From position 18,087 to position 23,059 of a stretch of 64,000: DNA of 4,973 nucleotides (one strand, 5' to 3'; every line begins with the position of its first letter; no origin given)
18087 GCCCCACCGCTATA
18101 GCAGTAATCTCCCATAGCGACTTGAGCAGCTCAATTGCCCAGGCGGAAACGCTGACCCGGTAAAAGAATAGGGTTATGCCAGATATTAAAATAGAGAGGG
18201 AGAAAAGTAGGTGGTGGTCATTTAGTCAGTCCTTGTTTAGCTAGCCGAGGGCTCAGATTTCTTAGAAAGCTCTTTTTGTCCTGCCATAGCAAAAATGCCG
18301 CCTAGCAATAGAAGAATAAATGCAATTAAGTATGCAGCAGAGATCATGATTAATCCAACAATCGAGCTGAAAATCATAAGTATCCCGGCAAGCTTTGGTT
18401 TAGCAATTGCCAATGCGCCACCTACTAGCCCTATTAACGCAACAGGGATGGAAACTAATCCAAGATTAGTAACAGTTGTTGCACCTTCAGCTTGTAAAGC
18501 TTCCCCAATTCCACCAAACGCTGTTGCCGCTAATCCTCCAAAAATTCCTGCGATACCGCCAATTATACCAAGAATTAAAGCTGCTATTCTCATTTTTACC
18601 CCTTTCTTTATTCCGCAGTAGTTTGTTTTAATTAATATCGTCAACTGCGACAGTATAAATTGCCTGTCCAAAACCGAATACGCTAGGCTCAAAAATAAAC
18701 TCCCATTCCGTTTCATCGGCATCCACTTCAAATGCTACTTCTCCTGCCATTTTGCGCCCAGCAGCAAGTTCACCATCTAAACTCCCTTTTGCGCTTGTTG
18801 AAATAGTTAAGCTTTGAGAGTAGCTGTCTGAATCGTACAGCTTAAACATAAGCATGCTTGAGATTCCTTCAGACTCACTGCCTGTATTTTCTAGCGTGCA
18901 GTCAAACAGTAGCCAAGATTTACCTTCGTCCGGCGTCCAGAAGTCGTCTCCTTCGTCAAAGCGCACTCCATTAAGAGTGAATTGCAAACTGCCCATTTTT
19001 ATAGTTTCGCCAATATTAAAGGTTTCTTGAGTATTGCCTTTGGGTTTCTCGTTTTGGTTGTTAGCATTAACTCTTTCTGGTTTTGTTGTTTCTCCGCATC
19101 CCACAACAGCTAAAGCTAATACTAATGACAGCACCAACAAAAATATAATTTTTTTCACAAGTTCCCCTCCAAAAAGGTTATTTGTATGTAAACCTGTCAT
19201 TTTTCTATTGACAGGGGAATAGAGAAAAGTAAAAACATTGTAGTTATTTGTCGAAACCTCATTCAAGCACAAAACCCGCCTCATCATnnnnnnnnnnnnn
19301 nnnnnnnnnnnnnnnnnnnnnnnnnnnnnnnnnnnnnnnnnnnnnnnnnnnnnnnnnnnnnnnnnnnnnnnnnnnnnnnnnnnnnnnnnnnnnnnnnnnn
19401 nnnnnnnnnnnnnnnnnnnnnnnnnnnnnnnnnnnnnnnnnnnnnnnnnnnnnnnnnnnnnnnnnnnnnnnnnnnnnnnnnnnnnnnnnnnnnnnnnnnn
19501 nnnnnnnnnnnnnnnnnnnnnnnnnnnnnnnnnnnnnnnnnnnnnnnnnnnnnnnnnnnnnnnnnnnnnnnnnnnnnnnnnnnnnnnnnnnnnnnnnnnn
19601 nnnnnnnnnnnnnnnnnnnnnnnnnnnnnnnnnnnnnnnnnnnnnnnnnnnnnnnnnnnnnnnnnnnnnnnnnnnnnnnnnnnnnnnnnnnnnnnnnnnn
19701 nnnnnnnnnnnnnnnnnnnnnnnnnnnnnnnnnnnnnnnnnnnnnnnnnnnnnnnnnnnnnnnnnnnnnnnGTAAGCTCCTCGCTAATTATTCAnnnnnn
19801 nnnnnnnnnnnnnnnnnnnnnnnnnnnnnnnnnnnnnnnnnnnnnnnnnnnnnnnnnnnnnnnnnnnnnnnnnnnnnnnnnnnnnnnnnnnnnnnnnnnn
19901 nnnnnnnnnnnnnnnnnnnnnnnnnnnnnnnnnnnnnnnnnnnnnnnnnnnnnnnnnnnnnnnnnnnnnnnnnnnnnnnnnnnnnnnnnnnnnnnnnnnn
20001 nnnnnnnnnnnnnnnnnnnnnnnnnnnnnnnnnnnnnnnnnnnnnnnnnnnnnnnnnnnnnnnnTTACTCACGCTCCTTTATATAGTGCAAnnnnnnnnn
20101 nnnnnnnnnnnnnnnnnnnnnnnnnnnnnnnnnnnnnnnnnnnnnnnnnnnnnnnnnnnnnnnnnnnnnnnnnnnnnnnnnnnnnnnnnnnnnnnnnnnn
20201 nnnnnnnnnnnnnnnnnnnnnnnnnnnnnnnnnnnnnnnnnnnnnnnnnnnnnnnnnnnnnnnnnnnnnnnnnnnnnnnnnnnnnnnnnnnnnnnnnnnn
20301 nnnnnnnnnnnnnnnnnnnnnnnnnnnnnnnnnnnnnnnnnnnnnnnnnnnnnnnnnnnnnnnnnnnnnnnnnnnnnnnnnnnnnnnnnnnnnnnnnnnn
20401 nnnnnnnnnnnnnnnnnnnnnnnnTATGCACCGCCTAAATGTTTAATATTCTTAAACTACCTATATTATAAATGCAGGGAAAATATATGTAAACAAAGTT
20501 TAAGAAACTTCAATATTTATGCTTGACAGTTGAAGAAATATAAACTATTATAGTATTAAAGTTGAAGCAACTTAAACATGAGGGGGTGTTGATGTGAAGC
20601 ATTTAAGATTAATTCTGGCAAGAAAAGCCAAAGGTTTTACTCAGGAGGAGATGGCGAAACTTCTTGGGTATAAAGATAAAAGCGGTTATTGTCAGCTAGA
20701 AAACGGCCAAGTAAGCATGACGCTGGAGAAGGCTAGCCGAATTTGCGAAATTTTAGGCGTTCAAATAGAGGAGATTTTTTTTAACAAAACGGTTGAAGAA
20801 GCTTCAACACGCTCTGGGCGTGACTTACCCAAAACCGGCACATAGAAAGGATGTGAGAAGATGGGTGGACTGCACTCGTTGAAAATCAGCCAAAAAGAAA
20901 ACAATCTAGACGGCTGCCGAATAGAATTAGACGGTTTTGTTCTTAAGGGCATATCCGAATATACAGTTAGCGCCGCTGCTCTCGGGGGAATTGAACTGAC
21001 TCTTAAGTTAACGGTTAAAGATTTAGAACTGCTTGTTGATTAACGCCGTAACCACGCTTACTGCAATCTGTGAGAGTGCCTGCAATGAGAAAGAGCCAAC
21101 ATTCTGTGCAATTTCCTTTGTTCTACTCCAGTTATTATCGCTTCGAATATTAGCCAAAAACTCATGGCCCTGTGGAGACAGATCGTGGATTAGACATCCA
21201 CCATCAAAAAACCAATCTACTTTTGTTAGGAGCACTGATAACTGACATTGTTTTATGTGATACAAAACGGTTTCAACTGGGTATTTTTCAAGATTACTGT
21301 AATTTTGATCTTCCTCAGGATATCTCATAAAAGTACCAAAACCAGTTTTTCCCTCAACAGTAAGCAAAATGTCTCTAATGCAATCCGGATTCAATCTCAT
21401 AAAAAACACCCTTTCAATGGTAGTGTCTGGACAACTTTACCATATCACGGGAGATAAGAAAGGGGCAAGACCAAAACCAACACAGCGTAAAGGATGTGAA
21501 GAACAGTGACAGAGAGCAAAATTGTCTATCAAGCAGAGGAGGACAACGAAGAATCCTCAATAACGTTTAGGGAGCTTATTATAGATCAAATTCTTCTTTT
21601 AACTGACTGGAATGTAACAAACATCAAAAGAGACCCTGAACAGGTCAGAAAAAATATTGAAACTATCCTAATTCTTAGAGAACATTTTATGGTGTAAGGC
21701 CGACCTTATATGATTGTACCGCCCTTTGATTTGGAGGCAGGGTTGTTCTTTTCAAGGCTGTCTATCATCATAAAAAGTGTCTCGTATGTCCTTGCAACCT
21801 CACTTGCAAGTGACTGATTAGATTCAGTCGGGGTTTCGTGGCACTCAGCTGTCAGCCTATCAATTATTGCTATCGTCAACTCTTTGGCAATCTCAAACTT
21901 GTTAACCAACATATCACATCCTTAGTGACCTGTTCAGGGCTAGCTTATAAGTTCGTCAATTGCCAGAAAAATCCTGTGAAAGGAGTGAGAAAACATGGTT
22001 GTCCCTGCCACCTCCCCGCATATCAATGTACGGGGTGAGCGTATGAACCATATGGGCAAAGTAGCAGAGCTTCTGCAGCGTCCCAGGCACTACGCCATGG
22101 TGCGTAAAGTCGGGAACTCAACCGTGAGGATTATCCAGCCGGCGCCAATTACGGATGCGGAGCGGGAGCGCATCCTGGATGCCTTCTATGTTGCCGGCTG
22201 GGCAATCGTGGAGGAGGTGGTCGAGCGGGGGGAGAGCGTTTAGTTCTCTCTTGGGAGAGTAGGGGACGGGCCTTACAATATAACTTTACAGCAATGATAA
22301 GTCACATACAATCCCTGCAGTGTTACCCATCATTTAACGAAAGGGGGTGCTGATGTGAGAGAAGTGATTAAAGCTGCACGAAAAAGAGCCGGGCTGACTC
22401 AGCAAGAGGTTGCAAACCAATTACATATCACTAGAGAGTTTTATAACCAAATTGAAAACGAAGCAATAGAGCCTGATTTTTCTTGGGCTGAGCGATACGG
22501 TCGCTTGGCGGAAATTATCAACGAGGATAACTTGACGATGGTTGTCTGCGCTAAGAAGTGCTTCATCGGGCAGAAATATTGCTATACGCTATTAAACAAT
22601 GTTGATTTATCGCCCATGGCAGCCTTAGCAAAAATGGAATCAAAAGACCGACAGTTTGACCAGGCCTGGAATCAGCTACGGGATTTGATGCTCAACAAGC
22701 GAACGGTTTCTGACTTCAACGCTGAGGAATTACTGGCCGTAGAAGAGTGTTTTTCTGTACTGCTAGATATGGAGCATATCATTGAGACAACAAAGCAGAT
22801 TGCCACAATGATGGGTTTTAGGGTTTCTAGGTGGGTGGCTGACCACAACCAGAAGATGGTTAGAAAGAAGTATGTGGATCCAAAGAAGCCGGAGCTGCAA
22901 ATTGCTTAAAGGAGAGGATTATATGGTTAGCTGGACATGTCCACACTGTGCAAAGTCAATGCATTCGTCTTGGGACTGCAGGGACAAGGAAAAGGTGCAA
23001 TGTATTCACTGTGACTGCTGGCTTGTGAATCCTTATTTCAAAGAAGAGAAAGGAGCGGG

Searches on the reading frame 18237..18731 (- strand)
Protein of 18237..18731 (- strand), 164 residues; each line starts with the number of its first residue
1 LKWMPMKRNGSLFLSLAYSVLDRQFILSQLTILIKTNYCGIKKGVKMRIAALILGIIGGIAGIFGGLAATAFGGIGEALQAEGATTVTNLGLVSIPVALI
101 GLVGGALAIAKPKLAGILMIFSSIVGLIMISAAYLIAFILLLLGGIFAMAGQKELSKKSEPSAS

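Call 9: search_protein_families(library=pfam, proteins=[window:18237-18731:-])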
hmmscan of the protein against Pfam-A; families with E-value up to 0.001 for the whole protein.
window:18237-18731:- (164 aa): 1 family
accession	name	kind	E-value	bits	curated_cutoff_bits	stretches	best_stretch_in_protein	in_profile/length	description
PF13273.12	DUF4064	-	1.5e-10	41.6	32.1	1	47-129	1-102/102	Protein of unknown function (DUF4064)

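Call 82: search_protein_families(library=padloc, proteins=[window:18237-18731:-], max_evalue=0.001)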
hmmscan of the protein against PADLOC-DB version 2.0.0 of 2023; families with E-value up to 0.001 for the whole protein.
window:18237-18731:- (164 aa): 0 families

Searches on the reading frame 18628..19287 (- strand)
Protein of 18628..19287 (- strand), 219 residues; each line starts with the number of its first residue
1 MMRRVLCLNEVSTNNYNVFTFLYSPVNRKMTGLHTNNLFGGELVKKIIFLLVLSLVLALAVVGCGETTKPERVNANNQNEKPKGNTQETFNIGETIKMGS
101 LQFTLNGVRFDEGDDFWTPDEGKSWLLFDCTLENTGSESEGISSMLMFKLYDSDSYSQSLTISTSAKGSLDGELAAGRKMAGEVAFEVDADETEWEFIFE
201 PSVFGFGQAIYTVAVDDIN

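Call 9: search_protein_families(library=pfam, proteins=[window:18628-19287:-])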
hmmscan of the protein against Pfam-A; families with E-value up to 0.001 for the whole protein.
window:18628-19287:- (219 aa): 2 families
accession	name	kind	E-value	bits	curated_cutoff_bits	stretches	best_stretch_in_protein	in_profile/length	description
PF11611.13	DUF4352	-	5.4e-24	85.2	25.9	1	90-205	1-118/122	Domain of unknown function (DUF4352)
PF16729.10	DUF5067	-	1.4e-08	35.2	27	1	79-194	4-119/126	Domain of unknown function (DUF5067)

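Call 82: search_protein_families(library=padloc, proteins=[window:18628-19287:-], max_evalue=0.001)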
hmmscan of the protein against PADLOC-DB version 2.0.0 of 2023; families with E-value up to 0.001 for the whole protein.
window:18628-19287:- (219 aa): 0 families

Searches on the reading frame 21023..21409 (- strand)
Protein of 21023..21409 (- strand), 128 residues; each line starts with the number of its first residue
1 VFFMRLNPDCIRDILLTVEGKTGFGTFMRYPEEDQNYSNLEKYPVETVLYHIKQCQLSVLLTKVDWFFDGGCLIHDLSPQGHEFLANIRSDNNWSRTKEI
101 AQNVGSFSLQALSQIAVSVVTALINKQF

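Call 9: search_protein_families(library=pfam, proteins=[window:21023-21409:-])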
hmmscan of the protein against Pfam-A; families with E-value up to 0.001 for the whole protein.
window:21023-21409:- (128 aa): 1 family
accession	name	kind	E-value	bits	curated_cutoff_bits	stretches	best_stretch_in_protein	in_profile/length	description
PF10711.15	DUF2513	-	4.9e-20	72.2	29.6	1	5-106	1-98/100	Hypothetical protein (DUF2513)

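Call 82: search_protein_families(library=padloc, proteins=[window:21023-21409:-], max_evalue=0.001)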
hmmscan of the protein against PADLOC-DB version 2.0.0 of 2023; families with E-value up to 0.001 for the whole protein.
window:21023-21409:- (128 aa): 0 families

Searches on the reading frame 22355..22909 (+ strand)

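Call 9: search_protein_families(library=pfam, proteins=[window:22355-22909:+])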
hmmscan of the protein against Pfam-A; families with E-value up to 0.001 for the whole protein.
window:22355-22909:+ (184 aa): 5 families
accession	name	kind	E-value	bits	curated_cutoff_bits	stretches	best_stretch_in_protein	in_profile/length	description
PF12844.13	HTH_19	-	1.2e-09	38.4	30.2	1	4-58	3-54/64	Helix-turn-helix domain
PF01381.28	HTH_3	-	4.1e-08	33.6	23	1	5-42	1-38/55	Helix-turn-helix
PF13560.12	HTH_31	-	1.2e-06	29.1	27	1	5-51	6-53/64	Helix-turn-helix domain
PF04545.22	Sigma70_r4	-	3.2e-05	23.8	24.1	1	2-38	10-45/50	Sigma-70, region 4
PF13413.12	HTH_25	-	0.0004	20.6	24.6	1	6-38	3-35/62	Helix-turn-helix domain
